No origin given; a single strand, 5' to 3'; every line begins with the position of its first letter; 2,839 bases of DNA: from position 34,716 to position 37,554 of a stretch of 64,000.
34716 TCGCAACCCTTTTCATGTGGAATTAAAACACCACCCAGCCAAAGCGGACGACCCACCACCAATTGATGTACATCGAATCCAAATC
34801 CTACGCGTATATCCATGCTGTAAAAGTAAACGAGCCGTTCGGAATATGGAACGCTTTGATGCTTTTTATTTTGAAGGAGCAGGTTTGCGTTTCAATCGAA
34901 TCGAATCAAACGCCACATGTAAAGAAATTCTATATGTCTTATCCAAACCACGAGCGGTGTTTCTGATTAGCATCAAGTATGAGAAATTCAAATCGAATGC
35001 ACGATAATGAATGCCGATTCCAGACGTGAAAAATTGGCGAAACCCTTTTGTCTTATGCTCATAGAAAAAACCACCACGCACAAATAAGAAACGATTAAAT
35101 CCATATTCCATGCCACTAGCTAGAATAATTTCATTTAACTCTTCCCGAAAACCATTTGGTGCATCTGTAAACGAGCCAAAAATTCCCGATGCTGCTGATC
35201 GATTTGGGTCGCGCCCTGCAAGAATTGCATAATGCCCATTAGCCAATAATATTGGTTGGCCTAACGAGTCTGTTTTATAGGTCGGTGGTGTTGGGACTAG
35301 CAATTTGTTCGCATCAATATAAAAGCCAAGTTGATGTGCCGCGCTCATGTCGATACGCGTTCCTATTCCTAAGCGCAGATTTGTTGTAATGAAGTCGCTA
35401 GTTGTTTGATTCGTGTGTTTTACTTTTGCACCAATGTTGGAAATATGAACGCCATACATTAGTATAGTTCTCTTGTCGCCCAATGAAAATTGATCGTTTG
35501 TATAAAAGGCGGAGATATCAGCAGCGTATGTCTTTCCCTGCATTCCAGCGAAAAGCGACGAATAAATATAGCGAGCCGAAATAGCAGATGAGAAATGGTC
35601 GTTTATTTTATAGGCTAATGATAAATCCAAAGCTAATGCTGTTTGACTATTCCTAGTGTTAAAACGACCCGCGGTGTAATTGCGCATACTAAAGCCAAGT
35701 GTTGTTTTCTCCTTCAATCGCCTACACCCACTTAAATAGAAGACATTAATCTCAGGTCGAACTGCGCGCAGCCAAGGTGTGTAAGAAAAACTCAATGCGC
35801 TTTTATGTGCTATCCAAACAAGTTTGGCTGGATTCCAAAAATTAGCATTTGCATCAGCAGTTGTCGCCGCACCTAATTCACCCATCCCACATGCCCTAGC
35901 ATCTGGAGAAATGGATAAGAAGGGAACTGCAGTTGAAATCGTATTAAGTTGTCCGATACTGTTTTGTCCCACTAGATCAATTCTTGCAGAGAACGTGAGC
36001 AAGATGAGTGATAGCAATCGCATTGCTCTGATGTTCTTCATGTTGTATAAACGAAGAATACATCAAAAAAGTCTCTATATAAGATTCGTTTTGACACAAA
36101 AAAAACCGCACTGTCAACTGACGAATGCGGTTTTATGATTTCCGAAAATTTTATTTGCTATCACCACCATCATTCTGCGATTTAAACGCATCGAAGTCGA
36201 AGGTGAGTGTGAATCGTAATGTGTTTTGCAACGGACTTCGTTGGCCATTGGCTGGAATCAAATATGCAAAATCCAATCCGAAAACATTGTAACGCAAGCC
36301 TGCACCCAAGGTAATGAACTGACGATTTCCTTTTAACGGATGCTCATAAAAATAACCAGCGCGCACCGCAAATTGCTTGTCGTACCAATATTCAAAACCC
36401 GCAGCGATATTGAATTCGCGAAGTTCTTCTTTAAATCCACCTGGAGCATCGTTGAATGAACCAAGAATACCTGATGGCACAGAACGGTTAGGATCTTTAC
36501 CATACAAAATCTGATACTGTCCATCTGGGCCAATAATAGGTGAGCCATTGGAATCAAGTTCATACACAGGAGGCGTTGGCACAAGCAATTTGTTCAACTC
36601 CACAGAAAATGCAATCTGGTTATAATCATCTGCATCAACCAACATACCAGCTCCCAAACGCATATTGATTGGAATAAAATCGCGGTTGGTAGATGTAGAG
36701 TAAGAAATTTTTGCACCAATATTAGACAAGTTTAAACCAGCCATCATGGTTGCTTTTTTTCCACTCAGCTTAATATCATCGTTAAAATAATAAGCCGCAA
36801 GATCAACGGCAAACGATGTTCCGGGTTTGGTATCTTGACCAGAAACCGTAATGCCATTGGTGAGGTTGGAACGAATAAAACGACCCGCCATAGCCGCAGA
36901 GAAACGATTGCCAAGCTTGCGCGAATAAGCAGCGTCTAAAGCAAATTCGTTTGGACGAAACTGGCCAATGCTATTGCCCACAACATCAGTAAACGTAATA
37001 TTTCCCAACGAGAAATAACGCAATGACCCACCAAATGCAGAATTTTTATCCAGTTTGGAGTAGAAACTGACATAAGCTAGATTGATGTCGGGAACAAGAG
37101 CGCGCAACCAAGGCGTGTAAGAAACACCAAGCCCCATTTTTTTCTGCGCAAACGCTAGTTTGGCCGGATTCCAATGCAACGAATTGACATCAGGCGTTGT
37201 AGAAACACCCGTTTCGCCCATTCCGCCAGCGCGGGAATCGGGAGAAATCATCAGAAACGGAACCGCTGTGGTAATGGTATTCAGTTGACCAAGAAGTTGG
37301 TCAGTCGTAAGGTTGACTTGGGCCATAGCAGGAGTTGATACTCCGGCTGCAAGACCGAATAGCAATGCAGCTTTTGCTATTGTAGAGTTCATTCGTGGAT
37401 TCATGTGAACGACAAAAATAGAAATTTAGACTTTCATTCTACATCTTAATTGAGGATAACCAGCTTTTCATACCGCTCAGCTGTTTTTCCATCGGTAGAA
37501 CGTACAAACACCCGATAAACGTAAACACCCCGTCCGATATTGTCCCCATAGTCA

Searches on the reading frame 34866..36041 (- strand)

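Call 41: search_protein_families(library=ncbifam, proteins=[window:34866-36041:-], max_evalue=0.00001)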
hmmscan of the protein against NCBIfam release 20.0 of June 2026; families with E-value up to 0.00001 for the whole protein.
window:34866-36041:- (391 aa): 4 families
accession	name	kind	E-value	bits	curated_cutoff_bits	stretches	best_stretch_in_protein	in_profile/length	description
NF033710.1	T9SS_OM_PorV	equivalog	1.7e-104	350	250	1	26-377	15-366/367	type IX secretion system outer membrane channel protein PorV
NF033709.1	PorV_fam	subfamily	1.3e-92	310.9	90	1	36-378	1-326/326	PorV/PorQ family protein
NF033711.1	T9SS_PorQ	equivalog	6.2e-11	41.9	220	1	28-230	17-213/335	type IX secretion system protein PorQ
NF052325.1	PorVQ2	equivalog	7.6e-10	38.2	325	1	40-119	28-104/354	putative type IX sorting system protein PorV2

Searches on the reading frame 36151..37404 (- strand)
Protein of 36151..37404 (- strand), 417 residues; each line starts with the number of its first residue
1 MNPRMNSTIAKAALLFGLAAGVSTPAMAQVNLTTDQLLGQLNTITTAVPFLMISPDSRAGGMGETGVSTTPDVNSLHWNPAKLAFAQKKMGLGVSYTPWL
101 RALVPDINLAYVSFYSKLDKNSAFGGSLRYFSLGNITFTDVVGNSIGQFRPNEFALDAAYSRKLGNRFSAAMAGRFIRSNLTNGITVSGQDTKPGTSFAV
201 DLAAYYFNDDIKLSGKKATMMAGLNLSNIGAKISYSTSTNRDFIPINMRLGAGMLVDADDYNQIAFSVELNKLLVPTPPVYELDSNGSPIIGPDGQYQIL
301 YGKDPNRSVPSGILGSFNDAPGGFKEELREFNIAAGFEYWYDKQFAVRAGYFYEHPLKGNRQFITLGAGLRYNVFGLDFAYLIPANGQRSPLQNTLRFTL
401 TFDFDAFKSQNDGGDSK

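Call 41: search_protein_families(library=ncbifam, proteins=[window:36151-37404:-], max_evalue=0.00001)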
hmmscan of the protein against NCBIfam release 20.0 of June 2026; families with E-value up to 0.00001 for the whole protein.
window:36151-37404:- (417 aa): 4 families
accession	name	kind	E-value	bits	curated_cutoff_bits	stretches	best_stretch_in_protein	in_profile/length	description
NF033710.1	T9SS_OM_PorV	equivalog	1.3e-150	501.6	250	1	34-404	15-367/367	type IX secretion system outer membrane channel protein PorV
NF033709.1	PorV_fam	subfamily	1.3e-131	439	90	1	45-404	1-326/326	PorV/PorQ family protein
NF033711.1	T9SS_PorQ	equivalog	1.7e-23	83.2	220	1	36-252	16-209/335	type IX secretion system protein PorQ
NF052325.1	PorVQ2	equivalog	2.8e-07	29.8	325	1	49-150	28-126/354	putative type IX sorting system protein PorV2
